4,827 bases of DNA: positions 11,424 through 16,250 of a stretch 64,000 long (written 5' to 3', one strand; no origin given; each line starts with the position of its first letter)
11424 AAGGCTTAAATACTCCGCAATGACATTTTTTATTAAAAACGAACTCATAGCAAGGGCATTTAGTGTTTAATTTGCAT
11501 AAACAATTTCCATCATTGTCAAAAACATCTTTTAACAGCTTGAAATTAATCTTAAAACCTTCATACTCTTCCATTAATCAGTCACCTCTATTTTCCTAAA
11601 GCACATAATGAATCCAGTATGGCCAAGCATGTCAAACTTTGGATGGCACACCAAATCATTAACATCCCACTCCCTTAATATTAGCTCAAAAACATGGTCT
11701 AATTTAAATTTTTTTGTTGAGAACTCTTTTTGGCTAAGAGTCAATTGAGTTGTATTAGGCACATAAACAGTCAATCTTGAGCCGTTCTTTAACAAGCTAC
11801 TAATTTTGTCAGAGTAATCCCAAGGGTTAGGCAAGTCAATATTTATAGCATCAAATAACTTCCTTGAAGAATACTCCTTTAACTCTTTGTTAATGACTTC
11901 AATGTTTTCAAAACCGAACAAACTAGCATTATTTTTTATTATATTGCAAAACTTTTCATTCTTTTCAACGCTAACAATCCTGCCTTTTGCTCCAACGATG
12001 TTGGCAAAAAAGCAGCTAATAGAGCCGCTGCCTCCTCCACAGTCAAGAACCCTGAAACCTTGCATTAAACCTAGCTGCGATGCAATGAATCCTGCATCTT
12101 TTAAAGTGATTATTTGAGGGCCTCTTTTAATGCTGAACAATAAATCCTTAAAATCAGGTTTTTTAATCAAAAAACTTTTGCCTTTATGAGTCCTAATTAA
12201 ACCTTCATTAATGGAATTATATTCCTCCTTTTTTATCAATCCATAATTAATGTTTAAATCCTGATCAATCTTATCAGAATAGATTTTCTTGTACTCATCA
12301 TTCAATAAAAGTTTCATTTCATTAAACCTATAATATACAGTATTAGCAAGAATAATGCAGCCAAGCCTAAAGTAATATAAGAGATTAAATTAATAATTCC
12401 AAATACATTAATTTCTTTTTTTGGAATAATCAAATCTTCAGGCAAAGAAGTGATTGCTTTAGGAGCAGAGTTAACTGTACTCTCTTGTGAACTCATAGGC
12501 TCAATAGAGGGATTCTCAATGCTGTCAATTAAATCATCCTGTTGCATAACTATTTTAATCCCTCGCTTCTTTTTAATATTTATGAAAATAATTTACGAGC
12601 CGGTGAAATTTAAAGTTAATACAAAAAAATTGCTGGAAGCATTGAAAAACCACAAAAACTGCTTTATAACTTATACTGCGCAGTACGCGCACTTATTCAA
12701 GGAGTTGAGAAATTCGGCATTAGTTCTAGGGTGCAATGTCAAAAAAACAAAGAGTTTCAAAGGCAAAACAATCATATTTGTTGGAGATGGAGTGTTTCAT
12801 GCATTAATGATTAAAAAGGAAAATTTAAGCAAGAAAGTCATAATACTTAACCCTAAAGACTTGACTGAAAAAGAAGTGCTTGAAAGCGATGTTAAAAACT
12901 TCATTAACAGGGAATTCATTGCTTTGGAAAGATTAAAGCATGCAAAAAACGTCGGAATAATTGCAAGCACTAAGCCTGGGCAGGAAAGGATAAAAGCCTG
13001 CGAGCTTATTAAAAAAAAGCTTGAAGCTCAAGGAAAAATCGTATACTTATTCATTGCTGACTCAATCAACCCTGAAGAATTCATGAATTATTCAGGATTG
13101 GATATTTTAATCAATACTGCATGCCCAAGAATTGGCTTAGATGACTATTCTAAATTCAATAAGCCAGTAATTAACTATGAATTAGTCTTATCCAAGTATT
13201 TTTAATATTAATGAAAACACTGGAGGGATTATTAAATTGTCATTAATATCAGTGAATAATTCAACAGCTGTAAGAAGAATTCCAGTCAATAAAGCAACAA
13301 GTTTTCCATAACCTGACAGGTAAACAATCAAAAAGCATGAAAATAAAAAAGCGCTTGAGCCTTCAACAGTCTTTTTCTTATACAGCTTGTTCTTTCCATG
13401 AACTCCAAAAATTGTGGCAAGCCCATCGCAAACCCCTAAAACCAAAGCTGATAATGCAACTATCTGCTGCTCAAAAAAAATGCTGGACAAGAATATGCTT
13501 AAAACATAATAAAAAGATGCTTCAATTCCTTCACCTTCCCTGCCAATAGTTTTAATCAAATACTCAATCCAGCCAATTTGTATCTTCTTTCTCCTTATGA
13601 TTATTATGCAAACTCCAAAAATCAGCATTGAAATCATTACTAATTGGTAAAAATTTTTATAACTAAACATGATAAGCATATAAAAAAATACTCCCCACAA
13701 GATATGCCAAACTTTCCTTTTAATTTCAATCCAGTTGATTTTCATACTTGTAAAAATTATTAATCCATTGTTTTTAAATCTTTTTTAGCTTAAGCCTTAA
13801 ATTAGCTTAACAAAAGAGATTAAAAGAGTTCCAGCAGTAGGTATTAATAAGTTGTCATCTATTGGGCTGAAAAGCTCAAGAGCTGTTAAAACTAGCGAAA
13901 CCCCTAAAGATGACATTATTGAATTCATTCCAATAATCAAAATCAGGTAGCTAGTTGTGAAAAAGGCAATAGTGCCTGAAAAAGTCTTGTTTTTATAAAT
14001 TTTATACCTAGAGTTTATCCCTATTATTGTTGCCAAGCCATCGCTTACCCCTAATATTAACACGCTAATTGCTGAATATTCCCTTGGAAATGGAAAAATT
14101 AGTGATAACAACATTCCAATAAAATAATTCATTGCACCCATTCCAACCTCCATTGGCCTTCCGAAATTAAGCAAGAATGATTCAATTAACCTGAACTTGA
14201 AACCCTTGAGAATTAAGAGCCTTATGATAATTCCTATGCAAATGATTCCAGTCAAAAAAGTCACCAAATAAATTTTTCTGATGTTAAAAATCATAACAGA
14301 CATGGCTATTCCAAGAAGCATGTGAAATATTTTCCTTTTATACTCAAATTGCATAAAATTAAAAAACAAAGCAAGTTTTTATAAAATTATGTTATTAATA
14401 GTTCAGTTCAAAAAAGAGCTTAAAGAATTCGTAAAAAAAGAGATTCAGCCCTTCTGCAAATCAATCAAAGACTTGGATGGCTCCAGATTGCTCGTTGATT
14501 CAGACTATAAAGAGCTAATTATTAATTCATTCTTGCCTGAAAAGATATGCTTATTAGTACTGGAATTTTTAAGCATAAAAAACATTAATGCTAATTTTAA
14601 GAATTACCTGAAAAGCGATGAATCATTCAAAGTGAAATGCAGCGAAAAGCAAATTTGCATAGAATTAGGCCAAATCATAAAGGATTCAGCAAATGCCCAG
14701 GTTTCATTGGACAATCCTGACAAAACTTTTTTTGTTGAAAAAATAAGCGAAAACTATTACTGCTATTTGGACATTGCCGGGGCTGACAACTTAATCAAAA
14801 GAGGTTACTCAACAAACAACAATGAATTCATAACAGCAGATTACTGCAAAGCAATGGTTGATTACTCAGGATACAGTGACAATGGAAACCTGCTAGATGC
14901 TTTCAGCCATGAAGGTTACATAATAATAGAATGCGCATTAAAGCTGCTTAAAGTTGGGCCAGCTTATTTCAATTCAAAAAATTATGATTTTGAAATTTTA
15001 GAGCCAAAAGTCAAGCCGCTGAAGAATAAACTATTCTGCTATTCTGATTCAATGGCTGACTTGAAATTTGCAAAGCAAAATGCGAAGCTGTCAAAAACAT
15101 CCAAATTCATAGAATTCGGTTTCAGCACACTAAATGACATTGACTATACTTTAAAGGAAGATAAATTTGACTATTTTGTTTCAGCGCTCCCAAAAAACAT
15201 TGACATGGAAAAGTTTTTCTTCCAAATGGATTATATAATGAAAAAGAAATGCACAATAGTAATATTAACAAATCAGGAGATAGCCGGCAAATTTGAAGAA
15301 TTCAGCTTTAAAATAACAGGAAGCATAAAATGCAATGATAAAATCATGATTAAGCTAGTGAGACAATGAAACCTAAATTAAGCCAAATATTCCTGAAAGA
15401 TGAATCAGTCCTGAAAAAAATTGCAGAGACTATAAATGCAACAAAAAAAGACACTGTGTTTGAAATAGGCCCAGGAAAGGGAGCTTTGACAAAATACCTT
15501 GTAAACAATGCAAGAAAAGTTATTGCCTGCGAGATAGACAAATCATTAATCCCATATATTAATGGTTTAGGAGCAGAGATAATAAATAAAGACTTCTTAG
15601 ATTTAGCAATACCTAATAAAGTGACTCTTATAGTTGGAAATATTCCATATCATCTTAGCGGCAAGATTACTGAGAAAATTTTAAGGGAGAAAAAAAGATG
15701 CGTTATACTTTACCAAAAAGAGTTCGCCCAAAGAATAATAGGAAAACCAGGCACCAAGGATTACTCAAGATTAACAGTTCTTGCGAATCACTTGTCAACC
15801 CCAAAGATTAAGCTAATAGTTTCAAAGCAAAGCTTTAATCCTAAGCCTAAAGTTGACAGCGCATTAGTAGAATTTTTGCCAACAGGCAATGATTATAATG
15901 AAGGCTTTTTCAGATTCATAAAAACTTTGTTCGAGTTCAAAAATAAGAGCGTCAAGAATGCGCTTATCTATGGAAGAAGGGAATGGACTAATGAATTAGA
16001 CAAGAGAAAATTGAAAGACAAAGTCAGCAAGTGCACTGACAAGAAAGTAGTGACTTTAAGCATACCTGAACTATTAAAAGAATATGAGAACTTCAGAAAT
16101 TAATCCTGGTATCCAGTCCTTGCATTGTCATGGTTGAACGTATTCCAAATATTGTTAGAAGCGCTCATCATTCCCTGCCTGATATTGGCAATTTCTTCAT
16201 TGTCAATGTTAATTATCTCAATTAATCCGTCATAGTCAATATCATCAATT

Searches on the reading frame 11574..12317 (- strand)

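Call 71: search_protein_families(library=pfam, proteins=[window:11574-12317:-], max_evalue=0.00001)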
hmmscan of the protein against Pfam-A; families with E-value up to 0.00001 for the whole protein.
window:11574-12317:- (247 aa): 4 families
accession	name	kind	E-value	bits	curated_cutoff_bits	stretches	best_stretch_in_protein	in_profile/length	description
PF08704.16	GCD14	-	5.3e-16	59.5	26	1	67-221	21-181/247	tRNA methyltransferase complex GCD14 subunit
PF01135.25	PCMT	-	1.3e-11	45.1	20.3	1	53-192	40-180/210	Protein-L-isoaspartate(D-aspartate) O-methyltransferase (PCMT)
PF13847.12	Methyltransf_31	-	1.2e-09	38.5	27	1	87-191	4-117/145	Methyltransferase domain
PF03602.21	Cons_hypoth95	-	5.6e-06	26.6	24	1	85-179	40-139/182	Conserved hypothetical protein 95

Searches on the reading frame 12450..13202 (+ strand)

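Call 71: search_protein_families(library=pfam, proteins=[window:12450-13202:+], max_evalue=0.00001)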
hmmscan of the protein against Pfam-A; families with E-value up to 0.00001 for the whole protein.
window:12450-13202:+ (251 aa): 1 family
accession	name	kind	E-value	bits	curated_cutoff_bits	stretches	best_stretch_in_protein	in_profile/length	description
PF01866.22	Diphthamide_syn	-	6.4e-39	134.6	33.2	1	45-242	63-284/302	Putative diphthamide synthesis protein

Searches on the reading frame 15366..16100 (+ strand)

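Call 71: search_protein_families(library=pfam, proteins=[window:15366-16100:+], max_evalue=0.00001)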
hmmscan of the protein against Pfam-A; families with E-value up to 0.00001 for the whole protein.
window:15366-16100:+ (245 aa): 1 family
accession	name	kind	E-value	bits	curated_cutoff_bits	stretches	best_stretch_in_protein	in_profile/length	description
PF00398.26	RrnaAD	-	2.3e-47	161.8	24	1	2-228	5-254/263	Ribosomal RNA adenine dimethylase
